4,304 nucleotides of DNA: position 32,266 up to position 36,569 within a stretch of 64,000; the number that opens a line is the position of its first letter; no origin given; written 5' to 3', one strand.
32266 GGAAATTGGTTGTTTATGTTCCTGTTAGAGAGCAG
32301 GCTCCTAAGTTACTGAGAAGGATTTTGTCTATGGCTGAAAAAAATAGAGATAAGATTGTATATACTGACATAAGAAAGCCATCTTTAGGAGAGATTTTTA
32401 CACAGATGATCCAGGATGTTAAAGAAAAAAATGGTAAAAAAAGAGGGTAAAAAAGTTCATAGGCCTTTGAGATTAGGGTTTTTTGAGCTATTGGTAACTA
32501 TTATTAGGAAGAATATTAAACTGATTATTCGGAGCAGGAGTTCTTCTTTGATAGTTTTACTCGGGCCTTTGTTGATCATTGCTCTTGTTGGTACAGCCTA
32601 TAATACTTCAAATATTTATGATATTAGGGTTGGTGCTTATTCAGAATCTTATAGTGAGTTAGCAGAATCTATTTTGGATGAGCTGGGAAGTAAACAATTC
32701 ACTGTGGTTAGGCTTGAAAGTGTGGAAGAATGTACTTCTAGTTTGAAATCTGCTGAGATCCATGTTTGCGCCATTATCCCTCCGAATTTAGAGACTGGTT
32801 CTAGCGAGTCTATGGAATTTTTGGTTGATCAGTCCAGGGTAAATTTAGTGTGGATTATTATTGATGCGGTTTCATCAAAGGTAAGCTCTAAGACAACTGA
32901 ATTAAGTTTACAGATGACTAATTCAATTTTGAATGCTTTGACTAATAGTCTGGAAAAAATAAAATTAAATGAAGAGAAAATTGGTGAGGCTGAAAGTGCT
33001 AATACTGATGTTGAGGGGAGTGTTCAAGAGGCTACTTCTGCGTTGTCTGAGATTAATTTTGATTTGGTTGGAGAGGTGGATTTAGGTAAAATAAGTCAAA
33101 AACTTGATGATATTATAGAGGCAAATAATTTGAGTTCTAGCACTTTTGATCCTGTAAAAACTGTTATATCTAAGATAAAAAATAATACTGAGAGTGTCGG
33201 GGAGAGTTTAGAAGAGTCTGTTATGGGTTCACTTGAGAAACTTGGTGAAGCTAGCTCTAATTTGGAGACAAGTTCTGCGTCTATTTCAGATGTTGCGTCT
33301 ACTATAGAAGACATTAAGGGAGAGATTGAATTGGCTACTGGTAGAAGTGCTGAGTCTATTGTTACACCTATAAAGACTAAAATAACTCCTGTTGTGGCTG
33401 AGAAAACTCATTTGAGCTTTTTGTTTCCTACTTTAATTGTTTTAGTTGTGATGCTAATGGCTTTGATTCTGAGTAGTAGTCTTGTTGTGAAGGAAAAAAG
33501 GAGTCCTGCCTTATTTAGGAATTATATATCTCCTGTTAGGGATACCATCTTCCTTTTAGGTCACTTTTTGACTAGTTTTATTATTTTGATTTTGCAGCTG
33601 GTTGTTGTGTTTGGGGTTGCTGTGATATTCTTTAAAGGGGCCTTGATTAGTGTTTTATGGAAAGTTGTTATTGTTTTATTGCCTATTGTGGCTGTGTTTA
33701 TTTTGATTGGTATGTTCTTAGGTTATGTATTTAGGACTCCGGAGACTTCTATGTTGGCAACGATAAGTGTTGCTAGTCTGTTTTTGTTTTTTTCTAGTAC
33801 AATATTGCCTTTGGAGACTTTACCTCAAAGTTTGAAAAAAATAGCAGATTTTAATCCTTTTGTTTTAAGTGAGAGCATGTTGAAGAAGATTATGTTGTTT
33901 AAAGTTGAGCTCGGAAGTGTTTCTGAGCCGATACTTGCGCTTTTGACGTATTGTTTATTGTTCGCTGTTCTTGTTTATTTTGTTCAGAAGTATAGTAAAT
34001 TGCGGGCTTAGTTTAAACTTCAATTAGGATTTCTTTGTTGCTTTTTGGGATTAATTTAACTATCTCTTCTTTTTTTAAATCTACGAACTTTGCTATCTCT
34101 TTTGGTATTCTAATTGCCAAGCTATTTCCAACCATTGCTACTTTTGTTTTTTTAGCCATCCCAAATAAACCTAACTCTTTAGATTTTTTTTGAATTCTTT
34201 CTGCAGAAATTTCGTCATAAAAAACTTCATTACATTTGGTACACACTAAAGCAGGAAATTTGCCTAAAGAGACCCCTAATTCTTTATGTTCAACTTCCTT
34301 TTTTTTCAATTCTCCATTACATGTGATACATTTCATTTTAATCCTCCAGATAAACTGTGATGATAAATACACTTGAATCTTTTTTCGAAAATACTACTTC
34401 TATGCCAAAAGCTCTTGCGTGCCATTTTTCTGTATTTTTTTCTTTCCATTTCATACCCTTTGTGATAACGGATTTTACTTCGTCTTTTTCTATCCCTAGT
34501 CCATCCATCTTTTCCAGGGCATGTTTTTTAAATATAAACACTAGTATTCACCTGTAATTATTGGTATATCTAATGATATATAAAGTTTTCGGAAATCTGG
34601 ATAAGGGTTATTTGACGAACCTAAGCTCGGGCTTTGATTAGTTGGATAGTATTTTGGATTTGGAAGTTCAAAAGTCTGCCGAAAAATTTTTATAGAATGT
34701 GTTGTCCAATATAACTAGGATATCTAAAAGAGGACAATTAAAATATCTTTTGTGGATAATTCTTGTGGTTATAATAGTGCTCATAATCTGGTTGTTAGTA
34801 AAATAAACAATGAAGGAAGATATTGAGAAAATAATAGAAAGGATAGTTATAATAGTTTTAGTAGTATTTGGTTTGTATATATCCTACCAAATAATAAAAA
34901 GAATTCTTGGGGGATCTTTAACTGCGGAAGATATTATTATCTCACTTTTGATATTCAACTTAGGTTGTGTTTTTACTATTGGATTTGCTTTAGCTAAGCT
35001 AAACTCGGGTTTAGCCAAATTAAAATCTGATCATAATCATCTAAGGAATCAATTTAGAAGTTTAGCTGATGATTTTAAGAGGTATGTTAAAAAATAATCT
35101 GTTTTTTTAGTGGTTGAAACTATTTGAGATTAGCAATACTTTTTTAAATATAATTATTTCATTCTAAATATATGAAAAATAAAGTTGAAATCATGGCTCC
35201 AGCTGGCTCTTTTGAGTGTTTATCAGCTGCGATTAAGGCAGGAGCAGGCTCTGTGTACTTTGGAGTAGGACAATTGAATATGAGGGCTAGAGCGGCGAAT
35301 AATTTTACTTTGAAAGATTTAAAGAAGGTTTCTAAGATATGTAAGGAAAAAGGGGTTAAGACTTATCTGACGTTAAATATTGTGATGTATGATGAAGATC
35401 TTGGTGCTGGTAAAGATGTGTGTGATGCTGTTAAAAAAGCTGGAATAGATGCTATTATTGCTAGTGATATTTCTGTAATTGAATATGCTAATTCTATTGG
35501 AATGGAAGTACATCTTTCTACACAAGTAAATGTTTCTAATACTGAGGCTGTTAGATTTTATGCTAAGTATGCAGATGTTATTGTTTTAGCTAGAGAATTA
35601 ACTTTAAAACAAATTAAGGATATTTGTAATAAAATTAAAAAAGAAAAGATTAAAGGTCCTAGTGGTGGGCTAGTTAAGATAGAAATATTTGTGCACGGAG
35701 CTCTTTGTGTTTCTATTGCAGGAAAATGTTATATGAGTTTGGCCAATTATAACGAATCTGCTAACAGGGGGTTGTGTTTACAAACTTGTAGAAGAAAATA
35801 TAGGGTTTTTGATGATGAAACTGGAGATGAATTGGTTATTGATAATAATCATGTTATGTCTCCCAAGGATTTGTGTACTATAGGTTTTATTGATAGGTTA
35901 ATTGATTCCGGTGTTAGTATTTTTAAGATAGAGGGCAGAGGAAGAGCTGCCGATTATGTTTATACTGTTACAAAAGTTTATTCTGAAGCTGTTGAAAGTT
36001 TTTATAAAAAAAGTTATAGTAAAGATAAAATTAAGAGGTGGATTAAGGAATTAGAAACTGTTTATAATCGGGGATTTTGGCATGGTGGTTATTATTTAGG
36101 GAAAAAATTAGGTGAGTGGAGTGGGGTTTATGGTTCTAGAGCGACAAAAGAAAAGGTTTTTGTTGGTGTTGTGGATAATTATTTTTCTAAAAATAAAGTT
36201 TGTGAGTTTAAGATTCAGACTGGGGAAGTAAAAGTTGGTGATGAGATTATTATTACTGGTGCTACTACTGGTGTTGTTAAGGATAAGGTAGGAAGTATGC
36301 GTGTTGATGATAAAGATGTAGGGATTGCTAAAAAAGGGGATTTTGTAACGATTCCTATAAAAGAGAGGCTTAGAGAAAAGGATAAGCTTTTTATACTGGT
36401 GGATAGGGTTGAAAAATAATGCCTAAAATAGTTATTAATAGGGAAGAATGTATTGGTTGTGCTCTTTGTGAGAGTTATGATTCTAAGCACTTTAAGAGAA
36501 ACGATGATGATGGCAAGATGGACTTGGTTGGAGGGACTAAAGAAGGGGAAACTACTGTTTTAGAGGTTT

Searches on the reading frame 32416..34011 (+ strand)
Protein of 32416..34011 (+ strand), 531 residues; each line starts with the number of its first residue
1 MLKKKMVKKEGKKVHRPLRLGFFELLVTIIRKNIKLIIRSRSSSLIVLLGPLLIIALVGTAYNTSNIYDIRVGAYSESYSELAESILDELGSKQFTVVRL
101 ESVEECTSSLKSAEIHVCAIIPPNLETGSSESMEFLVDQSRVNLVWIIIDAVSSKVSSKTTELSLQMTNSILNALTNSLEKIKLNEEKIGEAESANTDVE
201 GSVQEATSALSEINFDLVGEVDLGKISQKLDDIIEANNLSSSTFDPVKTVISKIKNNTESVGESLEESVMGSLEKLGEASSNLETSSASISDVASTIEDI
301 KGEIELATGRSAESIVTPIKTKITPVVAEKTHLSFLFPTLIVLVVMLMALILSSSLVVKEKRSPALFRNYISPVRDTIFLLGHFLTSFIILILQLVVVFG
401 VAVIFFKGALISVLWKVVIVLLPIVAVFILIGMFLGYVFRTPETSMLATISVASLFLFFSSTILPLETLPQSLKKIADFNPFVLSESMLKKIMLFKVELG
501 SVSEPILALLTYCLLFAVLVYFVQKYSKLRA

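Call 35: search_protein_families(library=pfam, max_evalue=0.01, proteins=[window:32416-34011:+])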
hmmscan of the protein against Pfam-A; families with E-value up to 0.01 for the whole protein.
window:32416-34011:+ (531 aa): 3 families
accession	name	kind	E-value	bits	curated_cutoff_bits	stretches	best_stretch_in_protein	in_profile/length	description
PF12698.13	ABC2_membrane_3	-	6e-30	104.9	31.6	2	287-521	110-346/347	ABC-2 family transporter protein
PF01061.29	ABC2_membrane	-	4.9e-13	49.5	26.9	1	337-493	51-210/211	ABC-2 type transporter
PF12679.13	ABC2_membrane_2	-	3.7e-12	46.5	27.2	1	28-522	2-276/283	ABC-2 family transporter protein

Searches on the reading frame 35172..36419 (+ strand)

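Call 35: search_protein_families(library=pfam, max_evalue=0.01, proteins=[window:35172-36419:+])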
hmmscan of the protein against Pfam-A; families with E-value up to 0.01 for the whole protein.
window:35172-36419:+ (415 aa): 3 families
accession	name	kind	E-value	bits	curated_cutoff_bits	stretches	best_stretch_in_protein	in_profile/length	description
PF01136.24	Peptidase_U32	-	4.9e-66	222.8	22.4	1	82-308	6-228/233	Peptidase family U32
PF19200.6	MupG_N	-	0.0059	16.6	24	0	98-157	14-73/237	6-phospho-N-acetylmuramidase, N-terminal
PF03144.31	GTP_EFTU_D2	-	0.0076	17.1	30.3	1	343-394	3-56/73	Elongation factor Tu domain 2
